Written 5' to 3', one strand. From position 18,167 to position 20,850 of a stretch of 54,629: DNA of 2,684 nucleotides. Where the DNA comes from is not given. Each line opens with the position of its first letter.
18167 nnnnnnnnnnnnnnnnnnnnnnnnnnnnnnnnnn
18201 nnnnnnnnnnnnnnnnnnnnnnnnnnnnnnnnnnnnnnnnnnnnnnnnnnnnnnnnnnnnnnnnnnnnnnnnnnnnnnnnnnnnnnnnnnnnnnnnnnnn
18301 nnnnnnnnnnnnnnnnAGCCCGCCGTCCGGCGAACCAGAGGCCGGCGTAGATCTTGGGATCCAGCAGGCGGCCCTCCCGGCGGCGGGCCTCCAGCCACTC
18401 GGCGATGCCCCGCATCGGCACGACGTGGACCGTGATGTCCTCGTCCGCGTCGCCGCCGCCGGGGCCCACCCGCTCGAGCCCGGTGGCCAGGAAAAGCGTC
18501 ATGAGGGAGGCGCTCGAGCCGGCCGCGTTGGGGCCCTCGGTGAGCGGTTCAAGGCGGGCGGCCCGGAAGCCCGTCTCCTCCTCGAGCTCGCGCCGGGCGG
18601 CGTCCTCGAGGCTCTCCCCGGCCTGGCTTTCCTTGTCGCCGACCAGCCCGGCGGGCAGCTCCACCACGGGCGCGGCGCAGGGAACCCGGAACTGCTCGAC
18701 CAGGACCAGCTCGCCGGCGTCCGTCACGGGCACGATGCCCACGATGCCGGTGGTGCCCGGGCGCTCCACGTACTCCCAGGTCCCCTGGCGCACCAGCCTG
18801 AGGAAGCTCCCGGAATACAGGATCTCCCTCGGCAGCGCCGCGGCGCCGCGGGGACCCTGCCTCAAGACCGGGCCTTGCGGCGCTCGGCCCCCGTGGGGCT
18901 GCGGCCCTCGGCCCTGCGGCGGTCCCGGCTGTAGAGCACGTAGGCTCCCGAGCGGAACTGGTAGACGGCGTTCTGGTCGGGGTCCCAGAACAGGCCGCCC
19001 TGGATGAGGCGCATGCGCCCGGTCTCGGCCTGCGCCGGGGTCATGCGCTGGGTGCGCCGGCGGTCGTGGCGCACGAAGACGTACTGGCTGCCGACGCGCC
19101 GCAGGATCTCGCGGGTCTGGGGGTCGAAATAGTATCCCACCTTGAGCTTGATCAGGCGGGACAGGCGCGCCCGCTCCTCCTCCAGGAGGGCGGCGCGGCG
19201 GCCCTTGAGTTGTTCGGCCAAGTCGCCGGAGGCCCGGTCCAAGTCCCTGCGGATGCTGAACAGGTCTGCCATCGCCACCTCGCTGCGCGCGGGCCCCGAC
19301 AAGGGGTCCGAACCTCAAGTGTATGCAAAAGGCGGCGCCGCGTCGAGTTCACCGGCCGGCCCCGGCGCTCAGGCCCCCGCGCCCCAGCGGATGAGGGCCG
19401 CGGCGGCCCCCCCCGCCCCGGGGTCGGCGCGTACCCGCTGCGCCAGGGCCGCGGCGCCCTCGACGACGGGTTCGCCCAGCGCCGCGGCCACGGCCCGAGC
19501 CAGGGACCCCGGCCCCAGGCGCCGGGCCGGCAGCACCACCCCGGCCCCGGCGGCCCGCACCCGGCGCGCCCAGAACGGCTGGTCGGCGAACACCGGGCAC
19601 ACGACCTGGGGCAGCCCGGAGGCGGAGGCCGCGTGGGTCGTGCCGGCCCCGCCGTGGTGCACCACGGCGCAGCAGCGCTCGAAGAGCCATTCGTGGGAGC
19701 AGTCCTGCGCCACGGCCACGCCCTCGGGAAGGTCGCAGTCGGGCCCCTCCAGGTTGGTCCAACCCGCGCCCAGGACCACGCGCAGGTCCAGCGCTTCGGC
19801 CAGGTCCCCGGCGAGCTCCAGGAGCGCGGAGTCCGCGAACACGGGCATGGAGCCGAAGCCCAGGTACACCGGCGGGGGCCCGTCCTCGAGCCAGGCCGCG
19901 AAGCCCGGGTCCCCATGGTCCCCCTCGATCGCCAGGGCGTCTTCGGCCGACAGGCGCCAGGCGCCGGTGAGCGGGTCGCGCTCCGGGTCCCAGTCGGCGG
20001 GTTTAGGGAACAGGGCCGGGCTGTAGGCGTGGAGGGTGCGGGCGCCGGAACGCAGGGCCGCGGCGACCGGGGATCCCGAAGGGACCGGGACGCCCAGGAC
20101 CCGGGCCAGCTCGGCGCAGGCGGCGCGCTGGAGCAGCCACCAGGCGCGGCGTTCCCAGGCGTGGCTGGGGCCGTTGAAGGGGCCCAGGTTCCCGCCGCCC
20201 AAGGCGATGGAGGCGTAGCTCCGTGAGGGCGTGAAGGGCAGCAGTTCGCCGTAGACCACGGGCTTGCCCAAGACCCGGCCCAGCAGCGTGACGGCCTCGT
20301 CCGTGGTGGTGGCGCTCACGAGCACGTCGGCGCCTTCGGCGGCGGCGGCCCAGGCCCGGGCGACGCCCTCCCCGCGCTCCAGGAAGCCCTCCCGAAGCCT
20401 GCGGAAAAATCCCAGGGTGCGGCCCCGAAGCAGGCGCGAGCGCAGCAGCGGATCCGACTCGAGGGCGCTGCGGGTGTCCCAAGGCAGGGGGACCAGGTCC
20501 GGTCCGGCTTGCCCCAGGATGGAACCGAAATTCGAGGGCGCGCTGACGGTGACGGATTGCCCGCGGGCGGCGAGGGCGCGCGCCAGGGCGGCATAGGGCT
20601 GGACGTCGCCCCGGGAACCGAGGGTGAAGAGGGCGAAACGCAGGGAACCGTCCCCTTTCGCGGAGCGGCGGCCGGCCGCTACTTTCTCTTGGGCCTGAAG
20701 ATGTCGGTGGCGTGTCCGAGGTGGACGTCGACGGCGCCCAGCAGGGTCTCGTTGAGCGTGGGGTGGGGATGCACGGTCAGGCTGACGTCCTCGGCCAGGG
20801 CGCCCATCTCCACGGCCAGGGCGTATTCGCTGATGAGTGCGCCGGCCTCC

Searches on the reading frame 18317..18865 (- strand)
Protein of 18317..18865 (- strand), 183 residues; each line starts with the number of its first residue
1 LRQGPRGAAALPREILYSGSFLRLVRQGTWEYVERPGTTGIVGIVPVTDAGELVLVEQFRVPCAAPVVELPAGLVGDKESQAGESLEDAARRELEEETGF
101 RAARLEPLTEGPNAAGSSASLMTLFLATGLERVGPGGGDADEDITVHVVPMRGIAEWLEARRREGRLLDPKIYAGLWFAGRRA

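Call 3: search_protein_families(library=pfam, proteins=[window:18317-18850:-], max_evalue=0.01)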
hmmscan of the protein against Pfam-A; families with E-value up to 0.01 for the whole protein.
window:18317-18850:- (178 aa): 1 family
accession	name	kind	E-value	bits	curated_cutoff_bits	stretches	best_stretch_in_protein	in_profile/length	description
PF00293.34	NUDIX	-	1.5e-12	48.1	21.1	1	37-121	6-92/134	NUDIX domain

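Call 4: search_protein_families(library=ncbifam, proteins=[window:18317-18850:-], max_evalue=0.01)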
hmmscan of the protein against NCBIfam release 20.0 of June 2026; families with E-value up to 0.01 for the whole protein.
window:18317-18850:- (178 aa): 7 families
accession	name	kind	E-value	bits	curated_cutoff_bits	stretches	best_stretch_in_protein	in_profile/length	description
NF008736.0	PRK11762.1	equivalog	1.8e-14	53.7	169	1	30-156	43-163/186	ADP compounds hydrolase NudE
TIGR00052.1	TIGR00052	subfamily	6.5e-11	42.2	79.55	1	24-153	37-169/188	nudix-type nucleoside diphosphatase, YffH/AdpP family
NF008003.0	PRK10729.1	equivalog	2.2e-09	36.9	248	1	26-155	52-182/210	ADP-ribose diphosphatase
NF011585.0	PRK15009.1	equivalog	0.00018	21.3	234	1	47-151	59-165/191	GDP-mannose pyrophosphatase NudK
NF001299.0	PRK00241.1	equivalog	0.0023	17.5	158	1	41-123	141-214/263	NAD(+) diphosphatase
TIGR02705.1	nudix_YtkD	equivalog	0.0079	15.8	154.4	0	75-101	54-80/156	RNA deprotection pyrophosphohydrolase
NF006530.0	PRK08999.1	equivalog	0.0095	15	245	0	63-104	35-71/315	Nudix family hydrolase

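Call 58: search_solved_structures(query=window:18317-18865:-, max_evalue=0.001)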
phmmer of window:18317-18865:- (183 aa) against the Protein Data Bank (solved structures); distinct sequences matched with E-value up to 0.001: 31.
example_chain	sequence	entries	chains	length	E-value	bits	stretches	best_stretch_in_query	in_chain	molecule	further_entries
8zr8_A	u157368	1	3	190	3.5e-13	52.7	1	31-169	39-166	Methanol dehydrogenase activator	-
8wv3_A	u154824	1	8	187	6.6e-13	51.8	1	31-169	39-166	ADP-ribose pyrophosphatase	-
9jax_E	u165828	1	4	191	7e-13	51.7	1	31-169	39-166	ADP-ribose pyrophosphatase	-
2yvm_A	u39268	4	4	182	5.3e-11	45.6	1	31-135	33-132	MutT/nudix family protein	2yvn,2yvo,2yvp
1mk1_A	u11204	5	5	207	5.4e-10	42.3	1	39-152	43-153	ADPR pyrophosphatase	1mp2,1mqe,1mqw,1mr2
5i8u_G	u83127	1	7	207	9.5e-10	41.5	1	39-152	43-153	ADP-ribose pyrophosphatase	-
9dua_A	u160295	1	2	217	2.7e-09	40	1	29-162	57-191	ADP-ribose pyrophosphatase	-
9b1z_A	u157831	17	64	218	2.7e-09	40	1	29-162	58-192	ADP-ribose pyrophosphatase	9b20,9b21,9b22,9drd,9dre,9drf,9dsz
1v8i_A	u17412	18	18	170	4.8e-09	39.2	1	11-162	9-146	ADP-ribose pyrophosphatase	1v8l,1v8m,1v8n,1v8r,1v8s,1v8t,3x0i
1g0s_A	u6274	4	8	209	5.4e-09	39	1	16-162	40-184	HYPOTHETICAL 23.7 KDA PROTEIN IN ICC-TOLC INTERGENIC REGION | ADP-ribose pyrophosphatase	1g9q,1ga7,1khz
1viq_A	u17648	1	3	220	6.9e-09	38.7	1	16-162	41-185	ADP-ribose pyrophosphatase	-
3ac9_A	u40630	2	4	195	9.2e-09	38.3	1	28-174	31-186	ADP-sugar pyrophosphatase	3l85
3aca_A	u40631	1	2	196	9.4e-09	38.3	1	28-174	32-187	ADP-sugar pyrophosphatase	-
3bm4_A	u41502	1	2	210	1.1e-08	38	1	28-174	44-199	ADP-sugar pyrophosphatase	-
5qj4_A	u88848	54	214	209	1.1e-08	38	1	28-174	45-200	ADP-sugar pyrophosphatase | NUDT5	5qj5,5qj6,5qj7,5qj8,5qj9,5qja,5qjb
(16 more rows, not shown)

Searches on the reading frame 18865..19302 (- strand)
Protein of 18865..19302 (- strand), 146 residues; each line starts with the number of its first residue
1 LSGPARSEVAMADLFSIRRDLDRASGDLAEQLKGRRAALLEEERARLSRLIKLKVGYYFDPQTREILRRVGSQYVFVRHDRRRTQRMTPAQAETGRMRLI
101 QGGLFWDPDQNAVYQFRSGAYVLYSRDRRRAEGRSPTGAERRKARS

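Call 3: search_protein_families(library=pfam, proteins=[window:18865-19302:-], max_evalue=0.01)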
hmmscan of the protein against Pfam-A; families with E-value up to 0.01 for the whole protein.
window:18865-19302:- (146 aa): 0 families

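Call 4: search_protein_families(library=ncbifam, proteins=[window:18865-19302:-], max_evalue=0.01)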
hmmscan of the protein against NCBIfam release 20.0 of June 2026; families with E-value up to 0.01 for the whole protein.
window:18865-19302:- (146 aa): 0 families

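Call 59: search_protein_families(library=ncbifam, proteins=[window:18865-19302:-], max_evalue=0.001)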
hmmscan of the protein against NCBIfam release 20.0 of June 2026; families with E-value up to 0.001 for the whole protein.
window:18865-19302:- (146 aa): 0 families

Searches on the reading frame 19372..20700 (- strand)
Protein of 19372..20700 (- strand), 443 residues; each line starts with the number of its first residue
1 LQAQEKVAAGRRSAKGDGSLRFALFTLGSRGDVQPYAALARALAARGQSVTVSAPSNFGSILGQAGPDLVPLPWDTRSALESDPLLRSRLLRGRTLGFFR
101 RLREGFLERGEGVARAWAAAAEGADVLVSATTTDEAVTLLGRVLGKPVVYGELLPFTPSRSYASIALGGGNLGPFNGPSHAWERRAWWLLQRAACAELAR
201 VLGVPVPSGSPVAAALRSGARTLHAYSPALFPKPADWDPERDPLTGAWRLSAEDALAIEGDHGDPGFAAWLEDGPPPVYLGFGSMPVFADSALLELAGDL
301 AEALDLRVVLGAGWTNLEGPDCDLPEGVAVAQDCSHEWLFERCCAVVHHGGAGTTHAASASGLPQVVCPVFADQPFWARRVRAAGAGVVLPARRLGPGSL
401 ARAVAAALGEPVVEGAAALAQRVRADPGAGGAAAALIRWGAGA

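Call 31: search_protein_families(library=pfam, proteins=[window:19372-20700:-], max_evalue=0.001)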
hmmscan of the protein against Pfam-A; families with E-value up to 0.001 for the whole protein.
window:19372-20700:- (443 aa): 3 families
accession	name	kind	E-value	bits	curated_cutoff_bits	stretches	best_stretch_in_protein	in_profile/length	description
PF06722.18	EryCIII-like_C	-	6.1e-21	75.4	31.7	1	322-428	27-134/145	Erythromycin biosynthesis protein CIII-like, C-terminal domain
PF00201.24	UDPGT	-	1.2e-06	28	19.5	1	345-411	343-409/499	UDP-glucoronosyl and UDP-glucosyl transferase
PF03033.26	Glyco_transf_28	-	7.4e-06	26.5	26.2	1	22-75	1-56/139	Glycosyltransferase family 28 N-terminal domain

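Call 59: search_protein_families(library=ncbifam, proteins=[window:19372-20700:-], max_evalue=0.001)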
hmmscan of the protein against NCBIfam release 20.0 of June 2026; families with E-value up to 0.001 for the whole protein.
window:19372-20700:- (443 aa): 5 families
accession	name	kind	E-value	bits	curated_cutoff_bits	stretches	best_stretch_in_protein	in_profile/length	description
NF000354.1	glycotrans_Rgt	equivalog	1.8e-32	113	800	1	21-437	2-399/411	rifamycin-inactivating glycosyltransferase Rgt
TIGR04516.1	glycosyl_450act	subfamily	6.4e-18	65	440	1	323-428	296-402/418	activator-dependent family glycosyltransferase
TIGR01426.2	MGT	subfamily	1.6e-15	57.1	260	1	321-435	270-386/393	macrolide family glycosyltransferase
NF000362.1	self_GT_OleI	exception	1.7e-10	40.7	700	1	301-435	280-415/424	OleI family self-immunity macrolide glycosyltransferase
NF033129.1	macro_glyco_Mgt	subfamily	6.4e-09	35.3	700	1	305-437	256-388/393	macrolide-inactivating glycosyltransferase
